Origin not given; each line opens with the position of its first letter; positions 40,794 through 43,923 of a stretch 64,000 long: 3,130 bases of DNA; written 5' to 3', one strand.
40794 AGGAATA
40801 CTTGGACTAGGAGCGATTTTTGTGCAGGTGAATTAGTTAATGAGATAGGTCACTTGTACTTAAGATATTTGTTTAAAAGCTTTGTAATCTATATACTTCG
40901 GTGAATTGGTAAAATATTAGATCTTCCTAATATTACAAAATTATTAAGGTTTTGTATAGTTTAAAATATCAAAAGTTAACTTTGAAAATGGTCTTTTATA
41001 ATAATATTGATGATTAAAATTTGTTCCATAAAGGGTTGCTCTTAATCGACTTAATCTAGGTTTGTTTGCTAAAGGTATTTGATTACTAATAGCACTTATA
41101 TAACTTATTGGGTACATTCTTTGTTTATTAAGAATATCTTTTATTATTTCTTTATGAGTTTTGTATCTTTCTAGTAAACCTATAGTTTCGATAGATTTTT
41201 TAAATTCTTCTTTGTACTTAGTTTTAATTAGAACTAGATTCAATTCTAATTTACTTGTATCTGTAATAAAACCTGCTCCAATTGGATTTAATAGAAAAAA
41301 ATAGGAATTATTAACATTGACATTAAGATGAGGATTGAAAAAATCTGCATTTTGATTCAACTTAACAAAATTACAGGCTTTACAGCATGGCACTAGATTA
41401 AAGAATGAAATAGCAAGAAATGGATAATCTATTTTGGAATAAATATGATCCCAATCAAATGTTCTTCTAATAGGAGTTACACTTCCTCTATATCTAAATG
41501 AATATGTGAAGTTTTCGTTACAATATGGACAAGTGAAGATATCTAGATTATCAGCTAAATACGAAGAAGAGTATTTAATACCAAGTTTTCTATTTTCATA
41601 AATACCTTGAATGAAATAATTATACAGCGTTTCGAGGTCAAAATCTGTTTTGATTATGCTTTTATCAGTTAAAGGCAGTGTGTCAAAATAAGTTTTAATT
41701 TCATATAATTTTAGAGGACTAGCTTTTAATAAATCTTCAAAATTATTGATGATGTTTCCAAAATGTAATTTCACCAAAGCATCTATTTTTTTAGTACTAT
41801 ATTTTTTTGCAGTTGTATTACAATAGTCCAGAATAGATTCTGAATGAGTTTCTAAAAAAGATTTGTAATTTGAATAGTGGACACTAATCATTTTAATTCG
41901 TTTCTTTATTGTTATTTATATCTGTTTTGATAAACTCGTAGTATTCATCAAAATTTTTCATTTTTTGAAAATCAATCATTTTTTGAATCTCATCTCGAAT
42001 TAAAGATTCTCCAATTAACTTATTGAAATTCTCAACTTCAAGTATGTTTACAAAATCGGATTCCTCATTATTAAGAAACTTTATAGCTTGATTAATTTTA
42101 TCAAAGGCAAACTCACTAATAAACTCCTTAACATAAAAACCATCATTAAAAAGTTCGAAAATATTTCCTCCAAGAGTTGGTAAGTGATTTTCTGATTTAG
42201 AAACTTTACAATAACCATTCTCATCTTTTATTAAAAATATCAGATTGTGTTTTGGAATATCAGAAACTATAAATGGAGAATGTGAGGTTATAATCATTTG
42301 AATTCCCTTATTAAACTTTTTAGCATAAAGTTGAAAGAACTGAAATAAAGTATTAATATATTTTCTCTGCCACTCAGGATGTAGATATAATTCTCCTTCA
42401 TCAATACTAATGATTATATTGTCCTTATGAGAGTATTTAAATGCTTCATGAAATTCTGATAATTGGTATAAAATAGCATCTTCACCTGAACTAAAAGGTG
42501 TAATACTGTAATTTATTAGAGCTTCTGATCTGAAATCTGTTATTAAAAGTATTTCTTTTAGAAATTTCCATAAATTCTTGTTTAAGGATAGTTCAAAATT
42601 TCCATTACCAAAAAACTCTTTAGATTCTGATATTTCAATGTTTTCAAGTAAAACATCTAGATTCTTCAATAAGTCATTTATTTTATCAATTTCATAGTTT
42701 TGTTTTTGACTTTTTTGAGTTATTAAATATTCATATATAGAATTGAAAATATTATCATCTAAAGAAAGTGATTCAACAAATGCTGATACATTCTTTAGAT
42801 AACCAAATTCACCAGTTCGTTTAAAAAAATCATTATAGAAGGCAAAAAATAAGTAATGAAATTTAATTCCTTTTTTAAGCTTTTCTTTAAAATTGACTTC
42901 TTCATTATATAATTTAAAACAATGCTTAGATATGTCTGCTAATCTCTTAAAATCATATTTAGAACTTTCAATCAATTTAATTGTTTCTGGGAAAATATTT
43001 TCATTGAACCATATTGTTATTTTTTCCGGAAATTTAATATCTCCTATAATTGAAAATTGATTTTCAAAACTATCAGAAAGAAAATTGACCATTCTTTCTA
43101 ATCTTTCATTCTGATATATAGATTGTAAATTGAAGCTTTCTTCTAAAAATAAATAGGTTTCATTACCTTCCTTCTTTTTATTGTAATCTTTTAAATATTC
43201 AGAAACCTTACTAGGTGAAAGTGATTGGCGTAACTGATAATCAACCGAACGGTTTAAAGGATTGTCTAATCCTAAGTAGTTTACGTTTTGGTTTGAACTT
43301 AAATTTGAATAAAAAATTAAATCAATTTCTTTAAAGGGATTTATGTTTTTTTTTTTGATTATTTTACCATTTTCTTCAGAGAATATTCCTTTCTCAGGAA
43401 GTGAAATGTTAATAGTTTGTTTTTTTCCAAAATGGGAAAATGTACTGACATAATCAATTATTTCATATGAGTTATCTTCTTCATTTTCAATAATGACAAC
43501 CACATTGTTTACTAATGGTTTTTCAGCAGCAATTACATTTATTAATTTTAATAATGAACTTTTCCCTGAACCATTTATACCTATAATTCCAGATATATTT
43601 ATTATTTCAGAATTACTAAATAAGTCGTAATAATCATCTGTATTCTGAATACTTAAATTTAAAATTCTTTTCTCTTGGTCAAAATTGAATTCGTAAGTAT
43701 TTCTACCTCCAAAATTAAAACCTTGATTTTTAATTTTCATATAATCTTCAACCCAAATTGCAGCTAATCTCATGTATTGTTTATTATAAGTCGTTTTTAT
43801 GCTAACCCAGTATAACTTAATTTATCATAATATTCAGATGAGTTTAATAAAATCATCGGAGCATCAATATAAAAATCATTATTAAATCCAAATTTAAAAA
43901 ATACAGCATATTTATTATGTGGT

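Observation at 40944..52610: Six defence-type genes chained into one apparent minus-strand operon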

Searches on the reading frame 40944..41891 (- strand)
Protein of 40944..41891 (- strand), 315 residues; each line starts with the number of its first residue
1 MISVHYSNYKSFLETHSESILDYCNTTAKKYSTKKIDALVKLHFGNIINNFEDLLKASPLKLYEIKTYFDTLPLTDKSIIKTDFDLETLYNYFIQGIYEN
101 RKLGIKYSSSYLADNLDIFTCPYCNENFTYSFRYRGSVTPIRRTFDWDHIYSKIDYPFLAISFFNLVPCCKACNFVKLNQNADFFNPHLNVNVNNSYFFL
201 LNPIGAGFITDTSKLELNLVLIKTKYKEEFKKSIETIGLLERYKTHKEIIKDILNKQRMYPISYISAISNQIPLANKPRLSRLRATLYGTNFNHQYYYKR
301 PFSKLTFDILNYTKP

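Call 3: search_protein_families(library=pfam, proteins=[window:40944-41891:-], max_evalue=0.01)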
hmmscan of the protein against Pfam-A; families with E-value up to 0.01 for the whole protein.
window:40944-41891:- (315 aa): 0 families

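Call 4: search_protein_families(library=padloc, proteins=[window:40944-41891:-], max_evalue=0.01)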
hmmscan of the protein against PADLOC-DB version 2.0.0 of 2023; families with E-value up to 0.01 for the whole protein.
window:40944-41891:- (315 aa): 30 families (the best 25 are shown)
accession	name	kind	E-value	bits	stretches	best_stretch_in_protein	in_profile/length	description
PDLC04743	PDC-M62B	-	4.9e-41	139.4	1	1-313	1-323/328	-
PDLC04741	PDC-M62B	-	4e-19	67.3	2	34-186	99-247/401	-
PDLC04742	PDC-M62B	-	1.4e-18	65.4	2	29-181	34-184/337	-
PDLC04740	PDC-M62B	-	3.3e-12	44.5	1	92-310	157-376/387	-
PDLC04264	PDC-M01B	-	2e-08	32.3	1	147-182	114-149/282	-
PDLC04256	PDC-M01B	-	3e-08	31.6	1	20-182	14-155/285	-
PDLC04248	PDC-M01B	-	1.9e-07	29.2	1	143-183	44-84/216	-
PDLC04251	PDC-M01B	-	2.5e-06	25.1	1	142-191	107-161/279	-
PDLC04247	PDC-M01B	-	6.3e-06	24.2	1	98-179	76-146/286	-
PDLC04255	PDC-M01B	-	1.5e-05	22.8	1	141-181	115-155/285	-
PDLC04270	PDC-M01B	-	1.6e-05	22.4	1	147-246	110-212/280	-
PDLC04253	PDC-M01B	-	2e-05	22.1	1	141-178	113-150/366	-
PDLC04252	PDC-M01B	-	3.8e-05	20.9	1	147-186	109-148/294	-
PDLC00342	PtuB1|PtuB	-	4.1e-05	21.1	1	146-205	65-132/247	Unknown function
PDLC04269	PDC-M01B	-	5.1e-05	21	1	147-198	40-95/210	-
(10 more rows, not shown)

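Call 37: search_protein_families(library=ncbifam, proteins=[window:40944-41891:-], max_evalue=0.01)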
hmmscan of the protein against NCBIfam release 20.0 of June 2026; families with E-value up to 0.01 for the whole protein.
window:40944-41891:- (315 aa): 0 families

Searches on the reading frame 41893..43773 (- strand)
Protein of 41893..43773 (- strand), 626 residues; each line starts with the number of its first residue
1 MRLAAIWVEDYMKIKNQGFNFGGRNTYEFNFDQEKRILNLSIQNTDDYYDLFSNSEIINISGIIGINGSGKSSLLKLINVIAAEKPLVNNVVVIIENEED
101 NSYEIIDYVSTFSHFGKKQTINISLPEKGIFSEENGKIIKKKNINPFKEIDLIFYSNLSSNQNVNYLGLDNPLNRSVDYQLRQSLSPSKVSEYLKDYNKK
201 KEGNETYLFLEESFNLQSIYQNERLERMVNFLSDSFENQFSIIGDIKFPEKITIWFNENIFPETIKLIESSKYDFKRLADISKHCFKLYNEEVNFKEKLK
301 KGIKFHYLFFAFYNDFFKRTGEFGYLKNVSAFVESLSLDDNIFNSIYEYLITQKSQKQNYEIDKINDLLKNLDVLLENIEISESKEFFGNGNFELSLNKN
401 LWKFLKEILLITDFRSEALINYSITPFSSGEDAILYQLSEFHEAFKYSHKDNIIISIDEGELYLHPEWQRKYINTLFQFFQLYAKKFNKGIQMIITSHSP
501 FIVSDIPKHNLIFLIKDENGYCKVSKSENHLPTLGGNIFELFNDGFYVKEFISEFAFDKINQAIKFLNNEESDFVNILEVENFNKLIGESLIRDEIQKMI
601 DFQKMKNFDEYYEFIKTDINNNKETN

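Call 3: search_protein_families(library=pfam, proteins=[window:41893-43773:-], max_evalue=0.01)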
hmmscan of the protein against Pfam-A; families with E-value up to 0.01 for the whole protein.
window:41893-43773:- (626 aa): 2 families
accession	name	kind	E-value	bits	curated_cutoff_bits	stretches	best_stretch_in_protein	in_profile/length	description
PF13175.12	AAA_15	-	4.3e-14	53.3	32.1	1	58-503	22-374/374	AAA ATPase domain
PF13304.12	AAA_21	-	2.1e-12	48.2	27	2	326-504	146-304/304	AAA domain, putative AbiEii toxin, Type IV TA system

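Call 4: search_protein_families(library=padloc, proteins=[window:41893-43773:-], max_evalue=0.01)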
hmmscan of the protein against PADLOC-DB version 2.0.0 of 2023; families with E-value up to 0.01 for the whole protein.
window:41893-43773:- (626 aa): 68 families (the best 25 are shown)
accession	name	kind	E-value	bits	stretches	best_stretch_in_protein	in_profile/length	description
PDLC04735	PDC-M62A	-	4.1e-67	225.6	1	1-620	1-621/633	-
PDLC04737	PDC-M62A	-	1.5e-60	203.9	1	1-621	1-585/601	-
PDLC04734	PDC-M62A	-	1.1e-56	191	1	1-601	1-565/597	-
PDLC04738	PDC-M62A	-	3.6e-33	113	2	394-607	488-707/746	-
PDLC04736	PDC-M62A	-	5e-27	92.8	2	446-616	483-651/685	-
PDLC04732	PDC-M62A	-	1.2e-22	78.7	1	444-587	459-600/671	-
PDLC04739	PDC-M62A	-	2.4e-19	67.4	1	2-623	2-615/618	-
PDLC00271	PtuA1|PtuA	-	7.1e-18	63.3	1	451-573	278-384/421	AAA ATPase domain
PDLC00301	PtuA1|PtuA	-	1.5e-17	61.7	1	453-531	283-353/429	AAA ATPase domain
PDLC04733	PDC-M62A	-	2.4e-17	61.1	1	397-604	364-572/607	-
PDLC00289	PtuA1|PtuA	-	4e-17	60.4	1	230-571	46-360/404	AAA ATPase domain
PDLC00278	PtuA1|PtuA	-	2.2e-16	58.2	1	454-529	290-350/436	AAA ATPase domain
PDLC02335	AbiLi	-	1.8e-15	54.8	1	23-520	71-255/326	AbiLi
PDLC00299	PtuA1|PtuA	-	6.8e-15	53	1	454-607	380-526/535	AAA ATPase domain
PDLC00283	PtuA1|PtuA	-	9.2e-15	52.7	1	362-588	207-427/448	AAA ATPase domain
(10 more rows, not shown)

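Call 37: search_protein_families(library=ncbifam, proteins=[window:41893-43773:-], max_evalue=0.01)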
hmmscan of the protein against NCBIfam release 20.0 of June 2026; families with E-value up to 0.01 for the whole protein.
window:41893-43773:- (626 aa): 4 families
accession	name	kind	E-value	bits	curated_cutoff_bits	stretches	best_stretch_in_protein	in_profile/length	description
TIGR04435.1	restrict_AAA_1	hypoth_equivalog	2e-18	66.4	300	1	425-600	396-563/568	restriction system-associated AAA family ATPase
NF041760.1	PtuA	equivalog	3.6e-13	49.3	500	1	454-528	379-445/524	retron Ec78 anti-phage system effector ATPase PtuA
NF047739.1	antiphage_MADS3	equivalog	6.7e-05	22.2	420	0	488-530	364-406/427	methylation-associated defense system AAA family ATPase MAD3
TIGR04520.1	ECF_ATPase_1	equivalog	0.00072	19.1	315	1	62-141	32-111/269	energy-coupling factor transporter ATPase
